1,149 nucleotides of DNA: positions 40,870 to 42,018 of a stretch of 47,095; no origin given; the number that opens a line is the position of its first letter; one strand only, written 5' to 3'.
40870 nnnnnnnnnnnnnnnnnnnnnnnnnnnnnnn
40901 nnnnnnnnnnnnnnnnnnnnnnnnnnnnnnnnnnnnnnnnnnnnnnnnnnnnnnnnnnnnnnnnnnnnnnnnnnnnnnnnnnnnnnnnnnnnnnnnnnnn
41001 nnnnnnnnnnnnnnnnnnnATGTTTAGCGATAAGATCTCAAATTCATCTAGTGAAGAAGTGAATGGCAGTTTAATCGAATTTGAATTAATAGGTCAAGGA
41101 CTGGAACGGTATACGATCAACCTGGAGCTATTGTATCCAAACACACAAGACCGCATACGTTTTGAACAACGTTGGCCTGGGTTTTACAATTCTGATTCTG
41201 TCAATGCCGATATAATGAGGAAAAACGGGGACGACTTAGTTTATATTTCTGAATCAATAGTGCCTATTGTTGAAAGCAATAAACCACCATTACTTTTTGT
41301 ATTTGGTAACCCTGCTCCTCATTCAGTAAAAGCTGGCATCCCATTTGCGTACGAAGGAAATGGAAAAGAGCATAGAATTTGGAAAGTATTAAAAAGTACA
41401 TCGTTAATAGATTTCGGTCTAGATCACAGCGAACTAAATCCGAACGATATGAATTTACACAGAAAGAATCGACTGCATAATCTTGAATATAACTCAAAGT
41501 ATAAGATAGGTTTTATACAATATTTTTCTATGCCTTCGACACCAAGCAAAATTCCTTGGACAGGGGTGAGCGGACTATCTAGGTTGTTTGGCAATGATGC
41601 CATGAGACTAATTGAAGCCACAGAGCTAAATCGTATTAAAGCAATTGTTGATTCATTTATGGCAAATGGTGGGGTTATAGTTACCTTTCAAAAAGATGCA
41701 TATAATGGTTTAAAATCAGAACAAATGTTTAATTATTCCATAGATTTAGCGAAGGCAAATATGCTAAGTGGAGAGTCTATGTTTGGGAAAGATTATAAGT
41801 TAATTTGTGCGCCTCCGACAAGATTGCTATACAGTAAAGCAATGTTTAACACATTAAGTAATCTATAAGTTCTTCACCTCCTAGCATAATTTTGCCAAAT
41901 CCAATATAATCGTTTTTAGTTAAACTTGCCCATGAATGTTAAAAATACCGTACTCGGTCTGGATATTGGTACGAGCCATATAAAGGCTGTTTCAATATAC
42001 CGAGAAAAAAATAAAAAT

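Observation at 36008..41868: Seven-gene accessory enzyme island splitting the pilus locus: possible small-molecule or nucleotide-modification pathway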

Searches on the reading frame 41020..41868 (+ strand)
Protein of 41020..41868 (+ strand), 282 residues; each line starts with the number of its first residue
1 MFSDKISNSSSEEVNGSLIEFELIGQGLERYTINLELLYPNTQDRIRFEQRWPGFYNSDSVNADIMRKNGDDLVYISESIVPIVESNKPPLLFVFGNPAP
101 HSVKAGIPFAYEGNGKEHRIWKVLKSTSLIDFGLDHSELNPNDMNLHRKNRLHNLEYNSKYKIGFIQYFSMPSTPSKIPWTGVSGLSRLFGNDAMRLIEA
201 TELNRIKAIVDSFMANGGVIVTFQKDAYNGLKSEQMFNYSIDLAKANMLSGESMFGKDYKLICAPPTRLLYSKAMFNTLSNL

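Call 3: search_protein_families(library=pfam, proteins=[window:41020-41868:+], max_evalue=0.1)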
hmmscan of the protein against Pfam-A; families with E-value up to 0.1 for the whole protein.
window:41020-41868:+ (282 aa): 1 family
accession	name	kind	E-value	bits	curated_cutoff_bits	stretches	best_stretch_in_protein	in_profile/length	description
PF08171.16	Mad3_BUB1_II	-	0.081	13.5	21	0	2-49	5-50/68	Mad3/BUB1 homology region 2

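Call 4: search_protein_families(library=ncbifam, proteins=[window:41020-41868:+], max_evalue=0.1)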
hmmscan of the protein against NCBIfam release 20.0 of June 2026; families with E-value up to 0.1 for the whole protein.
window:41020-41868:+ (282 aa): 1 family
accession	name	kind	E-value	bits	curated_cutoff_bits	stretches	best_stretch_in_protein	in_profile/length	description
NF000504.1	stregram_VatH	exception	0.089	12.7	475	0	6-100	80-166/216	streptogramin A O-acetyltransferase Vat(H)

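Call 5: search_protein_families(library=padloc, proteins=[window:41020-41868:+], max_evalue=0.1)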
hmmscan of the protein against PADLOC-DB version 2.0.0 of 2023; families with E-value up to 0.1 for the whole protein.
window:41020-41868:+ (282 aa): 0 families

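Call 8: search_protein_families(library=phrogs, proteins=[window:41020-41868:+], max_evalue=0.1)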
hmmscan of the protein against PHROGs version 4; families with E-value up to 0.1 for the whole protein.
window:41020-41868:+ (282 aa): 0 families

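Call 11: search_solved_structures(query=window:41020-41868:+, max_evalue=10)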
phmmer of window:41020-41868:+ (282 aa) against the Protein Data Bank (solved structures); distinct sequences matched with E-value up to 10: 1.
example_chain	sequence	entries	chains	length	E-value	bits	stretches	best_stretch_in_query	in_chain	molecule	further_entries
9evs_d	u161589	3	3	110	0.06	16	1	88-165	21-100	mS41 | IGR domain-containing protein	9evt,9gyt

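Call 43: find_homologous_proteins(query=window:41020-41868:+)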
Query window:41020-41868:+ (282 aa): 23 proteins with E <= 0.001 among 417 candidates.
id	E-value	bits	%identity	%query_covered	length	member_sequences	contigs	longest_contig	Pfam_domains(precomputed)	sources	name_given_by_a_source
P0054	1.7e-186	636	100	100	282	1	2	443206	-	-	-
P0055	7.8e-132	457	77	95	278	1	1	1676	-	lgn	-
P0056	5.1e-113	395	66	94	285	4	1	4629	-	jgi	-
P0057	8.7e-83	296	51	94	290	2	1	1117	-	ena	-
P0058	2.3e-73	265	48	93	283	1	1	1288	-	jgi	jgi:hypothetical protein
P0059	9.9e-72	260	45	91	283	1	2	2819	-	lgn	-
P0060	2.0e-70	255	44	98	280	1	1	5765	-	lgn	-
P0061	4.2e-69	251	44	94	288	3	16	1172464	-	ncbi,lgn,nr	ncbi:MAG: hypothetical protein QY330_04285 [Candidatus Dojkabacteria bacterium]|nr:MAG: hypothetical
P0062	4.7e-66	241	45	91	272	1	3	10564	-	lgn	-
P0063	4.1e-61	225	43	93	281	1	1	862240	-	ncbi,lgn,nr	ncbi:MAG: hypothetical protein KatS3mg085_623 [Candidatus Dojkabacteria bacterium]|nr:MAG: hypotheti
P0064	8.9e-59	217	53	64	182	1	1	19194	-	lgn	-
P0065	2.8e-57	212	39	95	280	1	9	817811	-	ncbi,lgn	-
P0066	2.6e-52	196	41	90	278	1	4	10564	-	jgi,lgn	jgi:hypothetical protein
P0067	2.5e-50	189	41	85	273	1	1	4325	-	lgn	-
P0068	3.1e-49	186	41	85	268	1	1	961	-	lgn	-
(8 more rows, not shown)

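Call 46: search_solved_structures(query=A2, max_evalue=10)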
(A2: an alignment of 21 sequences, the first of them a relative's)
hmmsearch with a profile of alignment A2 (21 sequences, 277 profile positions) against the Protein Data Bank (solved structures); distinct sequences matched with E-value up to 10: 0.

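Call 47: find_encoding_contigs(protein=P0061, flank=8000, max_places=2)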
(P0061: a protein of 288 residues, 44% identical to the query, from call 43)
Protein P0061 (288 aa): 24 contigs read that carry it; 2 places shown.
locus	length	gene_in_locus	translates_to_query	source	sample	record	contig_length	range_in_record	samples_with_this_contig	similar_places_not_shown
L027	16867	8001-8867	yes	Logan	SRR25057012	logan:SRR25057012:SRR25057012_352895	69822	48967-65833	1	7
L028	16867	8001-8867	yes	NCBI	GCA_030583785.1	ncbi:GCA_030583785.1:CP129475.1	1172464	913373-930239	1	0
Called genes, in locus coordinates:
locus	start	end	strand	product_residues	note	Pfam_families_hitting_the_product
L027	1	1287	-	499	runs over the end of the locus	PF01580:FtsK_SpoIIIE (faint), PF03193:RsgA_GTPase (faint), PF13476:AAA_23 (faint), PF00005:ABC_tran, PF02463:SMC_N (faint), PF13175:AAA_15 (faint), PF13191:AAA_16 (faint), PF00005:ABC_tran, +5 more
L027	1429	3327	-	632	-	PF00009:GTP_EFTU, PF01926:MMR_HSR1 (weak), PF03144:GTP_EFTU_D2, PF22042:EF-G_D2 (weak), PF00679:EFG_C, PF21018:BipA_C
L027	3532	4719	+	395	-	PF04851:ResIII, PF00270:DEAD, PF00271:Helicase_C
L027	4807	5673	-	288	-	PF00149:Metallophos (faint)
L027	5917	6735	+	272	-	-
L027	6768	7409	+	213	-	PF01928:CYTH (weak)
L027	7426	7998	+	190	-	-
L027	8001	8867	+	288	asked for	-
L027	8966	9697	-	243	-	PF18928:DUF5677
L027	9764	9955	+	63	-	PF12728:HTH_17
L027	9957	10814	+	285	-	PF14267:DUF4357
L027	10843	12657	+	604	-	PF13588:HSDR_N_2, PF02384:N6_Mtase, PF01170:UPF0020, PF20473:MmeI_Mtase (weak), PF07669:Eco57I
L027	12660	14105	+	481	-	PF01420:Methylase_S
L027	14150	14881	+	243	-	-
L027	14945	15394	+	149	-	-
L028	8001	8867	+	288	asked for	-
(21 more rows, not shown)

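Call 48: find_encoding_contigs(protein=P0063, flank=8000, max_places=2)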
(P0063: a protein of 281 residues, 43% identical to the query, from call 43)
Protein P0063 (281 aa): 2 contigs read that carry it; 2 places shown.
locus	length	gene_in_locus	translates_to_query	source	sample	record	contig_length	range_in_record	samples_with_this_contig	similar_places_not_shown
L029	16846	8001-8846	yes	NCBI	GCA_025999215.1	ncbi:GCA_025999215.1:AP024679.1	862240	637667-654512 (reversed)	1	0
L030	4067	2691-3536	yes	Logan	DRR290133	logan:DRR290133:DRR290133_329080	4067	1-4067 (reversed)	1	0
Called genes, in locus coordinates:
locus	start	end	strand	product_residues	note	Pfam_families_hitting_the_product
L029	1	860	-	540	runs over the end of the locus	PF00873:ACR_tran, PF02355:SecD_SecF_C (weak)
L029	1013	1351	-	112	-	-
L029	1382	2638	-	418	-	PF00817:IMS, PF11799:IMS_C, PF13438:DUF4113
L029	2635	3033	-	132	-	PF00717:Peptidase_S24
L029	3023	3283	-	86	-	PF26604:CBU_0592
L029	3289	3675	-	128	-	PF09685:MamF_MmsF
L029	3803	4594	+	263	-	PF04402:SIMPL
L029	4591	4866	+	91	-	-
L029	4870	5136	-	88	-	PF01713:Smr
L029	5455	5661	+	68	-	PF12844:HTH_19 (weak), PF01381:HTH_3, PF13443:HTH_26 (weak)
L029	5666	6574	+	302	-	PF18899:DUF5655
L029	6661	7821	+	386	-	PF13588:HSDR_N_2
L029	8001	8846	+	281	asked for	-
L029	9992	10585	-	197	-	-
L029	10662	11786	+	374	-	PF00579:tRNA-synt_1b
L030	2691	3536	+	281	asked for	-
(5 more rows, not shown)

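Call 57: predict_structure(alignment_id=A2)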
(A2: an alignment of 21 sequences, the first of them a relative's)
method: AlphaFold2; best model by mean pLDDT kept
length: 282 residues; sequences in the alignment: 21
mean_pLDDT: 90.7   pTM: 0.88
mean pLDDT of the five models: 90.7, 90.4, 90.4, 89.7, 89.4
residues with pLDDT >= 90: 231; 70-90: 28; 50-70: 8; < 50: 15
segments of 3 or more residues with pLDDT < 50: 1-15
pLDDT, mean of each block of 10 residues (from residue 1): 34 64 92 97 97 97 97 97 95 97 92 75 94 76 88 95 98 94 97 97 97 96 97 97 95 96 93 95 92
secondary structure, 60 per line:
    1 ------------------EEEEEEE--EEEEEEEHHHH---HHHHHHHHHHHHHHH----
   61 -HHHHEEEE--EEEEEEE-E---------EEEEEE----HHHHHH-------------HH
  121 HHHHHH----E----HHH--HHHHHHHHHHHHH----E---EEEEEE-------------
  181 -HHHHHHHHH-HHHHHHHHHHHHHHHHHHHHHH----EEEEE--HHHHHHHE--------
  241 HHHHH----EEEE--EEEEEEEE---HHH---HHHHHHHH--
elements in order: E19-25 E28-34 H35-38 H42-56 H62-65 E66-69 E72-78 E90-95 H100-105 H119-126 H141-153 E162-167 H182-190 H192-213 E218-222 H225-231 H241-245 E250-253 E256-263 H273-280

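Call 59: fold_search(model_id=the predicted structure, library=pdb)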
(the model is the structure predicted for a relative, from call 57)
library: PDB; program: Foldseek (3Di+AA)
matches with E <= 10: 429; with E <= 0.001: 7
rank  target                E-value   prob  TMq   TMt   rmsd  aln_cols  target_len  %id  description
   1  4fnc_A                2.8e-05  1.00  0.42  0.57   6.0       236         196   16  Human TDG in a post-reactive complex with 5-hydroxymethyluracil (5hmU) (released 2012-09-19)
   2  2d07_A                1.3e-04  1.00  0.38  0.47   6.2       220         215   15  Crystal Structure of SUMO-3-modified Thymine-DNA Glycosylase (released 2006-06-06)
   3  4jgc_A                1.5e-04  1.00  0.41  0.56   5.6       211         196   15  Human TDG N140A mutant IN A COMPLEX WITH 5-carboxylcytosine (5caC) (released 2013-05-29)
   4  3ufj_A                2.2e-04  1.00  0.41  0.59   5.4       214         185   14  Human Thymine DNA Glycosylase Bound to Substrate Analog 2'-fluoro-2'-deoxyuridine (released 2012-04-25)
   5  3uo7_B                4.5e-04  1.00  0.41  0.62   5.4       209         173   15  Crystal structure of Human Thymine DNA Glycosylase Bound to Substrate 5-carboxylcytosine (released 2012-02-15)
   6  1wyw_A                4.5e-04  1.00  0.40  0.50   5.5       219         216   14  Crystal Structure of SUMO1-conjugated thymine DNA glycosylase (released 2005-06-21)
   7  6u15_A                7.8e-04  1.00  0.43  0.59   5.8       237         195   14  Human thymine DNA glycosylase N140A mutant bound to DNA with 2'-F-5-carboxyl-dC substrate analog (released 2019-11-20)
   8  1vk2                  1.1e-03  1.00  0.38  0.53   9.3       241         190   15  Crystal structure of Uracil-DNA glycosylase (TM0511) from Thermotoga maritima at 1.90 A resolution (released 2004-05-04)
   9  8iil                  1.1e-03  1.00  0.43  0.56  10.0       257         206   11  Complex form of MsmUdgX H109G mutant and uracil- obtained from uracil DNA (ttUtt) post its cleavage by MsmUdgX H109G (released 2023-06-21)
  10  4zby                  1.1e-03  1.00  0.39  0.52   8.4       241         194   15  Family 4 uracil-DNA glycosylase from Sulfolobus tokodaii (uracil complex form) (released 2015-09-09)
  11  8iif                  1.1e-03  0.99  0.32  0.42   7.6       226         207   12  H109A mutant of uracil DNA glycosylase X (released 2023-06-21)
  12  2c2p                  1.8e-03  1.00  0.40  0.58   5.5       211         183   13  The crystal structure of mismatch specific uracil-DNA glycosylase (MUG) from Deinococcus radiodurans (released 2005-10-18)
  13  6ioc                  2.2e-03  1.00  0.40  0.50   6.5       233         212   11  The structure of the H109Q mutant of UdgX in complex with uracil (released 2019-07-24)
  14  2c2q                  4.3e-03  1.00  0.38  0.55   6.6       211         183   15  The crystal structure of mismatch specific uracil-DNA glycosylase (MUG) from Deinococcus radiodurans. Inactive mutant As (released 2005-10-18)
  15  5gn2_A                3.0e-02  0.87  0.32  0.33   7.9       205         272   13  Crystal structure of Uracil DNA glycosylase (BdiUNG) from Bradyrhizobium diazoefficiens (released 2017-05-03)
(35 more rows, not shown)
